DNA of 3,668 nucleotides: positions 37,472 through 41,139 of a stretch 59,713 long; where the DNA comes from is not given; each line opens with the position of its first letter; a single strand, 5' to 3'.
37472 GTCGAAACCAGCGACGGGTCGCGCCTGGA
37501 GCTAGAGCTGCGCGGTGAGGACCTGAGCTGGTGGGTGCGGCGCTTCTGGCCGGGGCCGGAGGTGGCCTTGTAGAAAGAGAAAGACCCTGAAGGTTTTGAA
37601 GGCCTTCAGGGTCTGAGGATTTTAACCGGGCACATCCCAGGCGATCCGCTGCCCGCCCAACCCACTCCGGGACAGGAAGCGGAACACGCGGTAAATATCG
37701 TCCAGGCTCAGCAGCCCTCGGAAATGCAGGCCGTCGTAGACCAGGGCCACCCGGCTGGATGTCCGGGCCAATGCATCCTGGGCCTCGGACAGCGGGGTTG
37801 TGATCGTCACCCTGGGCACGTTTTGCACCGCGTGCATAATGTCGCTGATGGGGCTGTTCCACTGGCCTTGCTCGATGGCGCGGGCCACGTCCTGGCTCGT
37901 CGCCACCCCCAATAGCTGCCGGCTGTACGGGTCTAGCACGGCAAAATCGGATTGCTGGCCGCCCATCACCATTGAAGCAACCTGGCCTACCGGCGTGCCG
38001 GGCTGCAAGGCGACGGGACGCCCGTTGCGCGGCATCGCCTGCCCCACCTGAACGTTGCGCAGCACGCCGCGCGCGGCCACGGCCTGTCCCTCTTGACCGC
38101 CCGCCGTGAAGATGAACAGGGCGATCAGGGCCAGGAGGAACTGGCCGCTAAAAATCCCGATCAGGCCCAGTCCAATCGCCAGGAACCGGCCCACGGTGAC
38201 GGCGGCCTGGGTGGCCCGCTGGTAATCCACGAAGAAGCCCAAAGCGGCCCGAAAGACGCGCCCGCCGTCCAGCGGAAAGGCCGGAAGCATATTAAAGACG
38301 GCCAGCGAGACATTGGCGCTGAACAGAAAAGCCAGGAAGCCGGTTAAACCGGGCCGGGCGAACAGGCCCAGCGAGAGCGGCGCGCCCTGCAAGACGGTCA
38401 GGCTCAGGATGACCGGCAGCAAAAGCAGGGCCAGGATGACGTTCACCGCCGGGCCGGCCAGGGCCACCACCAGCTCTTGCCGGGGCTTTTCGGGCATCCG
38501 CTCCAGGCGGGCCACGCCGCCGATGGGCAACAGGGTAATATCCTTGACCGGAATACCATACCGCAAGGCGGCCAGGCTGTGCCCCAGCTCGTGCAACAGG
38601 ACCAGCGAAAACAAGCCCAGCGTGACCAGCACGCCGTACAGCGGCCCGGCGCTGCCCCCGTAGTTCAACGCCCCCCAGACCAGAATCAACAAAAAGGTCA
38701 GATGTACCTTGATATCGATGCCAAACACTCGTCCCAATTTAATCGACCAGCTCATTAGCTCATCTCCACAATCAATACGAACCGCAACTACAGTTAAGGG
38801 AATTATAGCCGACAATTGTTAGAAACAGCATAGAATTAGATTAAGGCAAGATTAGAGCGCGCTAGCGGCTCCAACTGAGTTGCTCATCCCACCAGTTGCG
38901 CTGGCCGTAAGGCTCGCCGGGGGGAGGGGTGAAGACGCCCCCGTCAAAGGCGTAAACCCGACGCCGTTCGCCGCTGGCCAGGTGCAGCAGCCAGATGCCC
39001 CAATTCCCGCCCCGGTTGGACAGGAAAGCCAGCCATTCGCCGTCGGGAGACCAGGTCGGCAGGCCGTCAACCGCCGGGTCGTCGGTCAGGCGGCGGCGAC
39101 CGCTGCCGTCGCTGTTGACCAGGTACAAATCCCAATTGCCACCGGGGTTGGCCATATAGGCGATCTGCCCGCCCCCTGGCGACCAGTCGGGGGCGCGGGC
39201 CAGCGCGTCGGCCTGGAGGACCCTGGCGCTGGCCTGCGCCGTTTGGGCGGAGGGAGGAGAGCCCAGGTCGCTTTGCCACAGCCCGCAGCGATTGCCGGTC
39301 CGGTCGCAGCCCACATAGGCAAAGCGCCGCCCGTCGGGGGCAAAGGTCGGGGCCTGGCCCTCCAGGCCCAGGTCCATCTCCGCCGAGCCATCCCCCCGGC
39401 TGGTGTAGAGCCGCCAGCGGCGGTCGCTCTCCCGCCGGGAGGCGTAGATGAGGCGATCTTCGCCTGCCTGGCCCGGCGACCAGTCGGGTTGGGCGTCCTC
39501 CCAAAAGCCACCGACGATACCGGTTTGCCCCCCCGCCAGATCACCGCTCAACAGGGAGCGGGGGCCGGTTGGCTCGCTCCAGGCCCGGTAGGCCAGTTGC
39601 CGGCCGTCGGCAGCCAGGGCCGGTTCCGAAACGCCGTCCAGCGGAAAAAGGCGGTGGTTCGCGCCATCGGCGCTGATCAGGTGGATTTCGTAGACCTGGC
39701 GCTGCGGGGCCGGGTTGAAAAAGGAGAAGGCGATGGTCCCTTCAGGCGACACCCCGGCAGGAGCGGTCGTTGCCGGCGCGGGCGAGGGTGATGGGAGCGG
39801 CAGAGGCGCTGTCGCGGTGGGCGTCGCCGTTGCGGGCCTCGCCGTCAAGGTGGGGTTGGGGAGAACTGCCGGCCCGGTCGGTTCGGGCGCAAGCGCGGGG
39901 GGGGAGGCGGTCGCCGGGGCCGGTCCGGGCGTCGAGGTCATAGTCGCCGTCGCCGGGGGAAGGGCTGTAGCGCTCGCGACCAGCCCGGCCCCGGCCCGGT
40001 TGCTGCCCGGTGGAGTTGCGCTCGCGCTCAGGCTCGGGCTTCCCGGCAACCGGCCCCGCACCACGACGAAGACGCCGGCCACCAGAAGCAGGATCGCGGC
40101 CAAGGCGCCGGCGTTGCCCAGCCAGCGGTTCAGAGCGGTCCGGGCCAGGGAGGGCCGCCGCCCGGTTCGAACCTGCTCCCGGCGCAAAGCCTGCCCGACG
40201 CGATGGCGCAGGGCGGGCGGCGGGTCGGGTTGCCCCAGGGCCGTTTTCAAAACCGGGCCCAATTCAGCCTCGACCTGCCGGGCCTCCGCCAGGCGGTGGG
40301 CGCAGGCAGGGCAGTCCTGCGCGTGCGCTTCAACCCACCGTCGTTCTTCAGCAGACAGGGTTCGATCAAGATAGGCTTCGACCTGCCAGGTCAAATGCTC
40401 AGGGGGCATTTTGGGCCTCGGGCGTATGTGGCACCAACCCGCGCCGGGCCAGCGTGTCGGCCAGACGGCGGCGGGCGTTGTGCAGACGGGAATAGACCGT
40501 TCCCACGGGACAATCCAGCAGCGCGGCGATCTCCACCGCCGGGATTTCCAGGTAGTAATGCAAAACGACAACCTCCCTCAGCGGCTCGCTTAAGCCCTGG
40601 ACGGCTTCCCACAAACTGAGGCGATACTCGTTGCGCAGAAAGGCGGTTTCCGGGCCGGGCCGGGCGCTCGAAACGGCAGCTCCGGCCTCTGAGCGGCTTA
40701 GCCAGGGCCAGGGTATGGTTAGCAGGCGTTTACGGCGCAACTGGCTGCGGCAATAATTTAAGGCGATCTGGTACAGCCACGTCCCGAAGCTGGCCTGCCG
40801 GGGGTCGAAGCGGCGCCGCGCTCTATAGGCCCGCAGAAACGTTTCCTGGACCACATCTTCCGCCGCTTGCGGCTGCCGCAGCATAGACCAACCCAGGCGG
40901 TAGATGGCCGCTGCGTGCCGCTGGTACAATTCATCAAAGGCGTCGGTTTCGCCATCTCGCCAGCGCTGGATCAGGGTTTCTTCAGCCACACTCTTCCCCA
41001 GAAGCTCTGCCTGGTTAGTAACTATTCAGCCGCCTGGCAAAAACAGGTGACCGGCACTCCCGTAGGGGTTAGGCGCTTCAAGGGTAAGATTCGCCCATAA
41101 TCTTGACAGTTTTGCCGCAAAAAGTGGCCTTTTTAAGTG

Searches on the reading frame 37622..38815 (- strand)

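Call 10: search_protein_families(library=pfam, proteins=[window:37622-38815:-], max_evalue=0.01)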
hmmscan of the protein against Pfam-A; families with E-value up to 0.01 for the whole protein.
window:37622-38815:- (397 aa): 3 families
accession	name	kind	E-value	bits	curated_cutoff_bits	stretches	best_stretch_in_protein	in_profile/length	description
PF02163.28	Peptidase_M50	-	6.2e-27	94.8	27.2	2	65-138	3-102/221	Peptidase family M50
PF00571.33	CBS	-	9e-09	36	24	1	323-377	1-54/57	CBS domain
PF13398.12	Peptidase_M50B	-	0.0028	17.8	26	1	72-135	25-88/201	Peptidase M50B-like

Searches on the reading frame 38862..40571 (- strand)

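Call 10: search_protein_families(library=pfam, proteins=[window:38862-40571:-], max_evalue=0.01)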
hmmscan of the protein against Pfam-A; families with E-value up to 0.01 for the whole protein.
window:38862-40571:- (569 aa): 3 families
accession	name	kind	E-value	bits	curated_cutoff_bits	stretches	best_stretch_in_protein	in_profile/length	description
PF07676.18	PD40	-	7.8e-20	70.7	20.9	1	492-527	1-37/38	WD40-like Beta Propeller Repeat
PF13490.11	zf-HC2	-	1.8e-08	34.8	22.2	1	65-91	9-35/35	Putative zinc-finger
PF00930.27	DPPIV_N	-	1.6e-05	24.2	22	0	451-499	38-82/354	Dipeptidyl peptidase IV (DPP IV) N-terminal region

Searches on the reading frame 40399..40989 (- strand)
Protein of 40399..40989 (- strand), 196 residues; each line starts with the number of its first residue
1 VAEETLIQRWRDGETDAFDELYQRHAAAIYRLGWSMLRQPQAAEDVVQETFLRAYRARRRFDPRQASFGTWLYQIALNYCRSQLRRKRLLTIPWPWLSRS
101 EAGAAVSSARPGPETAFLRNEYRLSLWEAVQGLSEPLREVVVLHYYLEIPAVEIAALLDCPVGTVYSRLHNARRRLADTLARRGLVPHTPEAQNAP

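Call 10: search_protein_families(library=pfam, proteins=[window:40399-40989:-], max_evalue=0.01)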
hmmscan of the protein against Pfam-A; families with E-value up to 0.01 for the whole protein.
window:40399-40989:- (196 aa): 4 families
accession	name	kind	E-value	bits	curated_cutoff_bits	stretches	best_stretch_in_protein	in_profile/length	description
PF04542.20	Sigma70_r2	-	5.3e-20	71.4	24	1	21-88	1-69/71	Sigma-70 region 2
PF08281.18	Sigma70_r4_2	-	1.4e-13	50.7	25.7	1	124-176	2-54/54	Sigma-70, region 4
PF04545.22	Sigma70_r4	-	3.7e-07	30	24.1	1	130-176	2-48/50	Sigma-70, region 4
PF07638.17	Sigma70_ECF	-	0.0014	19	21.1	0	6-180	7-183/185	ECF sigma factor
